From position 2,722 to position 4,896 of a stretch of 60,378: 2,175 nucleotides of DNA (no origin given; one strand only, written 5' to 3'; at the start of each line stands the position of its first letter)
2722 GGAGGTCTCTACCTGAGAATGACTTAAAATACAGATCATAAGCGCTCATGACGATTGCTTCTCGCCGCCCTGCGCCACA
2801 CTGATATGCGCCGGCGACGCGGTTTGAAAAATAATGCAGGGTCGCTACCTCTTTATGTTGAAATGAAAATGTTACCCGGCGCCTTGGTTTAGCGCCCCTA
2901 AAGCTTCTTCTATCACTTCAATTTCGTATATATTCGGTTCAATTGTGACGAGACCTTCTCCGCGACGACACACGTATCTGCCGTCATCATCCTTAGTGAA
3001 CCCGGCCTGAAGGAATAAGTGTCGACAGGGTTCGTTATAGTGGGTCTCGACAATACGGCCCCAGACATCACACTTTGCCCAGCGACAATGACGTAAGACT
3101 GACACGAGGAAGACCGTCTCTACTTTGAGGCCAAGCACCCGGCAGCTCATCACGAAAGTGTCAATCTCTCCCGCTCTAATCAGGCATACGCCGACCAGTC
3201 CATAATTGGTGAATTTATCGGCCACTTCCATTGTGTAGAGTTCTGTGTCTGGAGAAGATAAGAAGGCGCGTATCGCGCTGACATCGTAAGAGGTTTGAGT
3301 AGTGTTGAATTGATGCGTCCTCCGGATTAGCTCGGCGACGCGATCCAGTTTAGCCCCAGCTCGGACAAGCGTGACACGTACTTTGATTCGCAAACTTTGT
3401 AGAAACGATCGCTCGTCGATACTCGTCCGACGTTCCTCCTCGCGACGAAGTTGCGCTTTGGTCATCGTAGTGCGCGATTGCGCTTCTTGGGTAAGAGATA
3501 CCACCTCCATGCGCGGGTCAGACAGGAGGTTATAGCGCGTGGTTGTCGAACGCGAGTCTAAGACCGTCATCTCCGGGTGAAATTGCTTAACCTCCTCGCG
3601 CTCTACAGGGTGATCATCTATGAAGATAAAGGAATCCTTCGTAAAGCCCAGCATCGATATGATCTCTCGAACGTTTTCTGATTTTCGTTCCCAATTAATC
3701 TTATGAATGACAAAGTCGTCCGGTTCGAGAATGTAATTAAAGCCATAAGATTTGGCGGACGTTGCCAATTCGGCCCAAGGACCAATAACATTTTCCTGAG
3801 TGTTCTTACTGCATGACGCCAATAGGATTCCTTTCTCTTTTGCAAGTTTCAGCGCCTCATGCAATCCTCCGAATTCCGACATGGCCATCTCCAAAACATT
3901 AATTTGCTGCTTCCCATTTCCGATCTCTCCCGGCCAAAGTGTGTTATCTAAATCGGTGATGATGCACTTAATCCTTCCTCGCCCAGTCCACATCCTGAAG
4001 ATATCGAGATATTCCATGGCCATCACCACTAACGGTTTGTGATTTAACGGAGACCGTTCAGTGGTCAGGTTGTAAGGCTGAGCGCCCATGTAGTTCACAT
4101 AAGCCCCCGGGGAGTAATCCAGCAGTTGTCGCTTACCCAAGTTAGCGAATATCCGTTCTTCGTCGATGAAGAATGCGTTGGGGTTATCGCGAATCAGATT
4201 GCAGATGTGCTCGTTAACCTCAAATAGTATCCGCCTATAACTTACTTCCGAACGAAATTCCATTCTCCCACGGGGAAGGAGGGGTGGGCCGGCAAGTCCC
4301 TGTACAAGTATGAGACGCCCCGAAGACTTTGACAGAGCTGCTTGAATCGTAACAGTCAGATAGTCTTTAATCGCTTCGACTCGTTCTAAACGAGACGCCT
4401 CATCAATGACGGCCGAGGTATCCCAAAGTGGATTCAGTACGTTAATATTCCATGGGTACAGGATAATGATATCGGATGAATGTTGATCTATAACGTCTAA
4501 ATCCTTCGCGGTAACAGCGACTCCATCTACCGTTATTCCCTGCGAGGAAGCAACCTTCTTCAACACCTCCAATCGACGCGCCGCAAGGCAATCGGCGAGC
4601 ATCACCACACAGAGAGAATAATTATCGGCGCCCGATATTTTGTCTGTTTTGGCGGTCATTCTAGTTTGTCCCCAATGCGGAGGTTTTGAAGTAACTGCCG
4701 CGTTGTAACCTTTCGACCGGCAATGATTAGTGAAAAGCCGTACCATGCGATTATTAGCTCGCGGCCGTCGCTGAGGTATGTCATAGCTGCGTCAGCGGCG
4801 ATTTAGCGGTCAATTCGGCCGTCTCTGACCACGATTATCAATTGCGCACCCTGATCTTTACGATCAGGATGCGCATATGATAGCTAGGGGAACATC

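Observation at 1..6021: Graspetide-like RiPP operon combining ATP-grasp, a radical-SAM-less SPASM protein, an FkbH/GNAT tailoring enzyme and a C39-ABC exporter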

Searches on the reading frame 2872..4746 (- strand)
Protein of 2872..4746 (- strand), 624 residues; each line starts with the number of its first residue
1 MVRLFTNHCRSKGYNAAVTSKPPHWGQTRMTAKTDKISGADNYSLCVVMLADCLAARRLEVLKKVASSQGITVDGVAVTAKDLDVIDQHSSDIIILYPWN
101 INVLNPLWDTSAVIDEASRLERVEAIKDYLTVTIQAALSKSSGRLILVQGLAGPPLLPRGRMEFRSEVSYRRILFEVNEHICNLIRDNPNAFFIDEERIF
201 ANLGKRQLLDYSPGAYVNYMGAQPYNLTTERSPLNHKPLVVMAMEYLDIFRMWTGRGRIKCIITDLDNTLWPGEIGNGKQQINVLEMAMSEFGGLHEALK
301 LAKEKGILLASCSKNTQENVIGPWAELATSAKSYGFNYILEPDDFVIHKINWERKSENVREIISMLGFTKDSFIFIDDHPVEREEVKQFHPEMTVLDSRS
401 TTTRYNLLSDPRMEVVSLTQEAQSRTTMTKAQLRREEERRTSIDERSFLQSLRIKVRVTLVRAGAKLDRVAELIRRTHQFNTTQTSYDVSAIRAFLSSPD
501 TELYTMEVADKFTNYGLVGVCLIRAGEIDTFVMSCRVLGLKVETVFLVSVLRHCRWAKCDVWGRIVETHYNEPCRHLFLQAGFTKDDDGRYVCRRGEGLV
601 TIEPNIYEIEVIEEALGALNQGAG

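Call 4: search_protein_families(library=ncbifam, proteins=[window:2872-4746:-], max_evalue=0.01)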
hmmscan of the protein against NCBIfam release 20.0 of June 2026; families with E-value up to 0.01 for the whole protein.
window:2872-4746:- (624 aa): 2 families
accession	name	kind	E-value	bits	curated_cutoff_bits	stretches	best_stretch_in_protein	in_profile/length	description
TIGR01686.1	FkbH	subfamily_domain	2.9e-60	204.1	146.65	1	259-586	3-322/323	FkbH domain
TIGR01681.1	HAD-SF-IIIC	subfamily_domain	1e-15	58.7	35.75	1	260-389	1-131/132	HAD-IIIC family phosphatase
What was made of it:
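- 2872..4659 (-): FkbH-like three-domain protein (595 aa; alternative start at 4746 gives 624 aa). The domains are an SGNH/FkbH_N-like N-domain, a HAD-IIIC phosphatase domain and a GNAT-like C-domain. TIGR01686 FkbH scores 204 bits (cut-off 147) and TIGR01681 HAD-IIIC scores 59 bits (cut-off 36) (call 4).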

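Call 5: search_protein_families(library=pfam, proteins=[window:2872-4746:-], max_evalue=0.01)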
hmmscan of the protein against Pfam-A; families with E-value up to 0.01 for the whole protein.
window:2872-4746:- (624 aa): 1 family
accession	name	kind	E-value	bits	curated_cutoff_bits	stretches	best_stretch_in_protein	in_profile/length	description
PF00702.32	Hydrolase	-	0.0018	19.2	26.4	0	291-380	99-181/191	haloacid dehalogenase-like hydrolase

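Call 15: find_homologous_proteins(query=window:2872-4746:-)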
Query window:2872-4746:- (624 aa): 341 proteins with E <= 0.001 among 8000 candidates; the best 120 are listed.
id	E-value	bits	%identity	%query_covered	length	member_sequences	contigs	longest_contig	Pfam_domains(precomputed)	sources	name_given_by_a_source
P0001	0.0e+0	1255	93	95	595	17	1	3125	-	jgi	jgi:FkbH-like protein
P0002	3.2e-282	955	90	74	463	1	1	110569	-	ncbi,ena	-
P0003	7.8e-263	891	65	97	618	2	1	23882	PF00702.33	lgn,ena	-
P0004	1.2e-256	871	66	91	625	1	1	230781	-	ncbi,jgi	jgi:FkbH-like protein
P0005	1.2e-251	854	63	96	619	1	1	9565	-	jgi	jgi:FkbH-like protein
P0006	4.3e-245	833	62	92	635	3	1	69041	-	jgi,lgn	jgi:FkbH-like protein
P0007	3.5e-242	823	63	91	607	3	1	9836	-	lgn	-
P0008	8.6e-242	822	63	91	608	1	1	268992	-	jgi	jgi:FkbH-like protein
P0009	7.7e-239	812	63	90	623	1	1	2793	-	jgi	jgi:FkbH-like protein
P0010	6.6e-213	727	55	94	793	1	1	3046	PF12543.14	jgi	jgi:uncharacterized protein (TIGR03435 family)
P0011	1.1e-120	422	38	91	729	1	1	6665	-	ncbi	-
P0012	1.1e-118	415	35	97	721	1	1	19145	PF00702.33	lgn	-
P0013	9.8e-113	396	35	93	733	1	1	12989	-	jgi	jgi:FkbH-like protein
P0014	1.5e-95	339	35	87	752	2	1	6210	-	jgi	-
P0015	1.2e-92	329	34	87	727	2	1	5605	PF12689.14,PF00702.33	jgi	jgi:FkbH-like protein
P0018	9.7e-88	313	34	89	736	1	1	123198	-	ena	-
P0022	1.7e-85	306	34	89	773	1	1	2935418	PF00702.33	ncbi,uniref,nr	ncbi:HAD-IIIC family phosphatase [Streptomyces sp. NBC_00237]|uniref:HAD-IIIC family phosphatase n=1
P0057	9.8e-48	181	28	90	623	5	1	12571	PF21211.4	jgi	jgi:FkbH-like protein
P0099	3.5e-40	156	28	84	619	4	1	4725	PF21211.4,PF00583.32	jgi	jgi:FkbH-like protein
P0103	7.3e-40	155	30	67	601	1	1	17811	PF21211.4,PF00583.32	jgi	jgi:FkbH-like protein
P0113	3.8e-39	153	29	71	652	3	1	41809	PF00583.32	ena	-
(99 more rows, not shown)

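Call 16: find_encoding_contigs(protein=P0004, flank=10000, max_places=2)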
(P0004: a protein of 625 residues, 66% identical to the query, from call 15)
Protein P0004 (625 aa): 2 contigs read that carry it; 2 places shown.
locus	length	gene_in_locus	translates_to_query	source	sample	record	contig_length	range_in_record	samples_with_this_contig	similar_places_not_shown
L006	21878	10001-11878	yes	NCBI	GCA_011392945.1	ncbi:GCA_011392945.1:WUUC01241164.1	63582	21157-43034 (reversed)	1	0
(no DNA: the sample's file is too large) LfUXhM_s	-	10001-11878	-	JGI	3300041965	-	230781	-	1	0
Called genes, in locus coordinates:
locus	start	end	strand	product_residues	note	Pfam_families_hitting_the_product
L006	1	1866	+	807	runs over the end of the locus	PF12704:MacB_PCD, PF02687:FtsX, PF12704:MacB_PCD, PF02687:FtsX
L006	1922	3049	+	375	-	-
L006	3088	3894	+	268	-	-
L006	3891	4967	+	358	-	-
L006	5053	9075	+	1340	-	-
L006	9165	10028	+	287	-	PF17784:Sulfotransfer_4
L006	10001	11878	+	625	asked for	-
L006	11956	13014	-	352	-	PF05593:RHS_repeat (faint)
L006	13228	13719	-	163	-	-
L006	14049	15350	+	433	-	PF13360:PQQ_2, PF25293:Beta-prop_EMC1_N (faint), PF13570:Beta-prop_ACSF4 (faint), PF01011:PQQ (faint), PF13360:PQQ_2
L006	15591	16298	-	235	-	PF00027:cNMP_binding (weak), PF13545:HTH_Crp_2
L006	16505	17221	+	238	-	PF13545:HTH_Crp_2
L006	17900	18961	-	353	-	PF21320:WHD_Rv2258c, PF00891:Methyltransf_2 (weak), PF13489:Methyltransf_23, PF01209:Ubie_methyltran (weak), PF13649:Methyltransf_25, PF13847:Methyltransf_31, PF08241:Methyltransf_11, PF08242:Methyltransf_12, +2 more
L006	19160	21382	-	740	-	PF00891:Methyltransf_2 (weak), PF13847:Methyltransf_31, PF08241:Methyltransf_11, PF08242:Methyltransf_12, PF13649:Methyltransf_25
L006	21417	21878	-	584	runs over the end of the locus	-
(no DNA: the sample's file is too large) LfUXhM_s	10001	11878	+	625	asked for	-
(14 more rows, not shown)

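Call 17: find_encoding_contigs(protein=P0008, flank=10000, max_places=2)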
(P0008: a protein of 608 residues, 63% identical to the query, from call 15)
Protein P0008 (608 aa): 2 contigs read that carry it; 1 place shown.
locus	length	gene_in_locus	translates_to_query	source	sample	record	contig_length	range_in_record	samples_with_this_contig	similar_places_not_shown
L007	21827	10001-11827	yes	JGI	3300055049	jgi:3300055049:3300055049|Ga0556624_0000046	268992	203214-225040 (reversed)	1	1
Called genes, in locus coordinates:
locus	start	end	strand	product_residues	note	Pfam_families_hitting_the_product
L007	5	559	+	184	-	-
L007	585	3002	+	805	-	PF12704:MacB_PCD, PF02687:FtsX, PF12704:MacB_PCD, PF02687:FtsX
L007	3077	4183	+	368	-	-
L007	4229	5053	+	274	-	-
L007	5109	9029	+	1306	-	-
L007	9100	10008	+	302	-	PF17784:Sulfotransfer_4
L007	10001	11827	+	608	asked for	-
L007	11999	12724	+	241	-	PF00027:cNMP_binding (weak), PF13545:HTH_Crp_2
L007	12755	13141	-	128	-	PF00072:Response_reg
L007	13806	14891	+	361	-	PF13646:HEAT_2 (weak)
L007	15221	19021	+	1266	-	-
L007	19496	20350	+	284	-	-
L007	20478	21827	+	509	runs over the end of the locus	-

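Call 18: find_encoding_contigs(protein=P0006, flank=10000, max_places=2)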
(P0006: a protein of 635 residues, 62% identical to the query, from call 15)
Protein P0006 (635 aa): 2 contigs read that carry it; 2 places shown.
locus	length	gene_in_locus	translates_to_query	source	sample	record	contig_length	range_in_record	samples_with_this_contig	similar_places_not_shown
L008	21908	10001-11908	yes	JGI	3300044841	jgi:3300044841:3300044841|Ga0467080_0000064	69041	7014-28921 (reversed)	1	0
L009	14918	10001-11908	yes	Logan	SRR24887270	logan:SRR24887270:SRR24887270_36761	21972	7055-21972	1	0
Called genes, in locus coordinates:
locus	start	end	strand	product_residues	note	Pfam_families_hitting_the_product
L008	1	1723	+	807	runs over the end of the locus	PF12704:MacB_PCD, PF02687:FtsX, PF12704:MacB_PCD, PF02687:FtsX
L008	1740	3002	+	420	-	-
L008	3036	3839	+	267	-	-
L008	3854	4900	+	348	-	-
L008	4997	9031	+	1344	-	-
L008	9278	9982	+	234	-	PF17784:Sulfotransfer_4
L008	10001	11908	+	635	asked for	-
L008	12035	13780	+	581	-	PF14306:PUA_2, PF01747:ATP-sulfurylase, PF01583:APS_kinase, PF13671:AAA_33 (weak)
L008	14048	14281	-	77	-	-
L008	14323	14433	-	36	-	-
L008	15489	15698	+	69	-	-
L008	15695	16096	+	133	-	PF01850:PIN, PF10130:PIN_2, PF13470:PIN_3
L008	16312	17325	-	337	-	PF14280:DUF4365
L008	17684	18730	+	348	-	-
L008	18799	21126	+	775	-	PF13166:AAA_13, PF02463:SMC_N (weak), PF13166:AAA_13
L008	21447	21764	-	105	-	PF01381:HTH_3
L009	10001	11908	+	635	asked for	-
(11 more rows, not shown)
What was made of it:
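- In L008 there is also an ATP-sulfurylase/APS-kinase gene (calls 16-18).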

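Call 26: find_encoding_contigs(protein=P0002, flank=10000, max_places=2)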
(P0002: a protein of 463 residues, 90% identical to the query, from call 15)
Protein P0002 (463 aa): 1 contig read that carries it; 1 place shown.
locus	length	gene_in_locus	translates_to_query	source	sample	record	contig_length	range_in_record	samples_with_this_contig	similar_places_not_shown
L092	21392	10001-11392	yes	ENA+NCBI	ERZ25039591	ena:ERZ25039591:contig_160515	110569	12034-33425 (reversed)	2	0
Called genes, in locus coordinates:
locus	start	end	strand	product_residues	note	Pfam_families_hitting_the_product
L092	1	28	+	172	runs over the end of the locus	PF25183:OMP_b-brl_4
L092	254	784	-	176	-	-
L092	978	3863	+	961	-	PF00034:Cytochrom_C (weak), PF13442:Cytochrome_CBB3 (weak), PF07635:PSCyt1, PF07583:PSCyt2, PF07587:PSD1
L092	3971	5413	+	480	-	PF07394:DUF1501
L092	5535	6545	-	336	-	PF00356:LacI, PF00532:Peripla_BP_1, PF13407:Peripla_BP_4, PF13377:Peripla_BP_3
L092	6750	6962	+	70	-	-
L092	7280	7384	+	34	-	-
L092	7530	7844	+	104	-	-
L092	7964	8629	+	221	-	PF00027:cNMP_binding, PF13545:HTH_Crp_2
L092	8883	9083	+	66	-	-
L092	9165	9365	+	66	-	-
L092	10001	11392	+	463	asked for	-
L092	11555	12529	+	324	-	-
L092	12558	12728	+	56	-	-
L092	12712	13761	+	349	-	PF13186:SPASM (weak)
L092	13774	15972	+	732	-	PF03412:Peptidase_C39, PF00664:ABC_membrane, PF00005:ABC_tran, PF02463:SMC_N (faint)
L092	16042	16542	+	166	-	-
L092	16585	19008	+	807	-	PF12704:MacB_PCD, PF02687:FtsX, PF12704:MacB_PCD (weak), PF02687:FtsX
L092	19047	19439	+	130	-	-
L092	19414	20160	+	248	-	-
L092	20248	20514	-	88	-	-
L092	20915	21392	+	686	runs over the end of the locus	PF05193:Peptidase_M16_C, PF00675:Peptidase_M16 (weak), PF05193:Peptidase_M16_C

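Call 29: search_solved_structures(query=window:2872-4659:-, max_evalue=0.01, show_alignments=2)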
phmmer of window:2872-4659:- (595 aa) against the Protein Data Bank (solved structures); distinct sequences matched with E-value up to 0.01: 1.
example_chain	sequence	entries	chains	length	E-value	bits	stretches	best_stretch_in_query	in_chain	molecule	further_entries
3slr_A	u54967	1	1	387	1.2e-19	73.4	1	140-367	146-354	uncharacterized protein BF1531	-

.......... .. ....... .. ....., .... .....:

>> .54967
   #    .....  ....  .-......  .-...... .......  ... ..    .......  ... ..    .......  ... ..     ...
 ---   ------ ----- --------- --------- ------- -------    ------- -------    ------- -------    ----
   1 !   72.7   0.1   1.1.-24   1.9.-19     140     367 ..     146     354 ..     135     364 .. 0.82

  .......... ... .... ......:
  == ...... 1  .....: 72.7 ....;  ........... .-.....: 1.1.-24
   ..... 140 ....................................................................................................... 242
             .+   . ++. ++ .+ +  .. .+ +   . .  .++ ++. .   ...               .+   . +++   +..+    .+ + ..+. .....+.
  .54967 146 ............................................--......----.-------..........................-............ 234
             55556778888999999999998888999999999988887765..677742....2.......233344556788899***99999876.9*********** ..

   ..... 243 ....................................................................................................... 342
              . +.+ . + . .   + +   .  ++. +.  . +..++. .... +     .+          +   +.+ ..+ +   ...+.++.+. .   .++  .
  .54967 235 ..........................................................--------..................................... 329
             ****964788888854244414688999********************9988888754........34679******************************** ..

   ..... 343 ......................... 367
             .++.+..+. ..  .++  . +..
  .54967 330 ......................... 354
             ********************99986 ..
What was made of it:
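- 2872..4659 (-): The sequence hit to PDB 3SLR (BF1531) has E 1e-19 (call 29).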

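Call 38: search_protein_families(library=ncbifam, proteins=[L006:1922-3049:+, L006:3088-3894:+, L006:3891-4967:+, L006:5053-9075:+, L006:9165-10028:+], max_evalue=0.01)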
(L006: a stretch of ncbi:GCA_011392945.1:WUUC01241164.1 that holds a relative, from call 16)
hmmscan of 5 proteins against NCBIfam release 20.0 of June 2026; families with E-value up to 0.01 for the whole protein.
L006:1922-3049:+ (375 aa): 1 family
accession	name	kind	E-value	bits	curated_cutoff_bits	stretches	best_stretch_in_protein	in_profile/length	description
TIGR04267.2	mod_HExxH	domain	1.6e-09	38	40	1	204-333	15-141/177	aKG-HExxH-type peptide beta-hydroxylase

L006:3088-3894:+ (268 aa): 0 families

L006:3891-4967:+ (358 aa): 0 families

L006:5053-9075:+ (1340 aa): 0 families

L006:9165-10028:+ (287 aa): 0 families

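Call 39: search_protein_families(library=pfam, proteins=[L006:1922-3049:+, L006:3088-3894:+, L006:3891-4967:+, L006:5053-9075:+, P0057, P0099], max_evalue=0.01)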
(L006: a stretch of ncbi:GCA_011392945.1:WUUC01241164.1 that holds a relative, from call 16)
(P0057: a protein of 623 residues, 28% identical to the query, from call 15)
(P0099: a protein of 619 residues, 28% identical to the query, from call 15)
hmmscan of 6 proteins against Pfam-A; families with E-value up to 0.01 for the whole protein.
L006:1922-3049:+ (375 aa): 0 families

L006:3088-3894:+ (268 aa): 0 families

L006:3891-4967:+ (358 aa): 2 families
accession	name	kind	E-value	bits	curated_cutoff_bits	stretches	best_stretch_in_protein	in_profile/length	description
PF13646.12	HEAT_2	-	0.00052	20.7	27.7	1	199-244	11-55/88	HEAT repeats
PF21834.1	DUF6894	-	0.0028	18.2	24.1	1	64-108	15-61/69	Domain of unknown function (DUF6894)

L006:5053-9075:+ (1340 aa): 0 families

P0057 (623 aa): 1 family
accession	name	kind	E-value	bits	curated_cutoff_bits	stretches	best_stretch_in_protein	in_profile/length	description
PF21211.3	FkbH_N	-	2.5e-06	28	27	1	72-247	17-184/192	FkbH, N-terminal domain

P0099 (619 aa): 6 families
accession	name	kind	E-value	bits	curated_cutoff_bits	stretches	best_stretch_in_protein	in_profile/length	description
PF21211.3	FkbH_N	-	1e-11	45.6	27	1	74-248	16-188/192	FkbH, N-terminal domain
PF00583.31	Acetyltransf_1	-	1.6e-05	25.6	20.7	1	510-583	42-116/116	Acetyltransferase (GNAT) family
PF00702.32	Hydrolase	-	0.00049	21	26.4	0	294-374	100-181/191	haloacid dehalogenase-like hydrolase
PF13472.12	Lipase_GDSL_2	-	0.0017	19.3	32.9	0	106-222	57-162/178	GDSL-like Lipase/Acylhydrolase family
PF13508.13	Acetyltransf_7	-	0.0059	17.4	27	0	509-584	11-83/84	Acetyltransferase (GNAT) domain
PF12689.13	Acid_PPase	-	0.0059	16.9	27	0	259-382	3-142/169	Acid Phosphatase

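Call 49: predict_structure(alignment_id=A3)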
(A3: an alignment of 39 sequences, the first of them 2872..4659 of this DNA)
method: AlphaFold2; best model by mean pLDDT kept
length: 595 residues; sequences in the alignment: 39
mean_pLDDT: 87.1   pTM: 0.83
mean pLDDT of the five models: 87.1, 87.0, 86.6, 86.5, 85.1
residues with pLDDT >= 90: 388; 70-90: 144; 50-70: 29; < 50: 34
segments of 3 or more residues with pLDDT < 50: 1-11, 191-206, 589-595
pLDDT, mean of each block of 10 residues (from residue 1): 34 81 90 92 93 90 93 73 71 91 95 91 77 82 90 94 93 81 56 47 55 93 90 96 79 84 94 96 95 94 94 97 97 96 97 97 93 88 88 89 93 93 96 87 88 90 91 96 93 96 92 96 93 91 91 92 91 95 75 39
secondary structure, 60 per line:
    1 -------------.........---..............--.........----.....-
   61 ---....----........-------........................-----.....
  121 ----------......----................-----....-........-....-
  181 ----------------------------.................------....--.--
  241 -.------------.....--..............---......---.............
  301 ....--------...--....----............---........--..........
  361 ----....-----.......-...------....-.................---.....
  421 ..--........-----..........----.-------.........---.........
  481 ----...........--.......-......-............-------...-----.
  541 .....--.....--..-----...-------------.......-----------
elements in order: E14-22 H26-39 E42-50 H55-59 E64-67 H72-79 H87-110 E116-120 H131-136 H141-156 E162-165 H167-174 H176-179 H209-225 E232-235 H255-259 H262-275 E279-284 H288-304 E318-321 H326-337 E344-348 H351-360 E365-368 H374-380 H391-394 H396-412 H416-422 E425-432 H438-447 H460-468 E472-480 E485-495 E498-504 H506-511 H513-524 E532-534 H540-545 H548-552 E562-564 E578-584
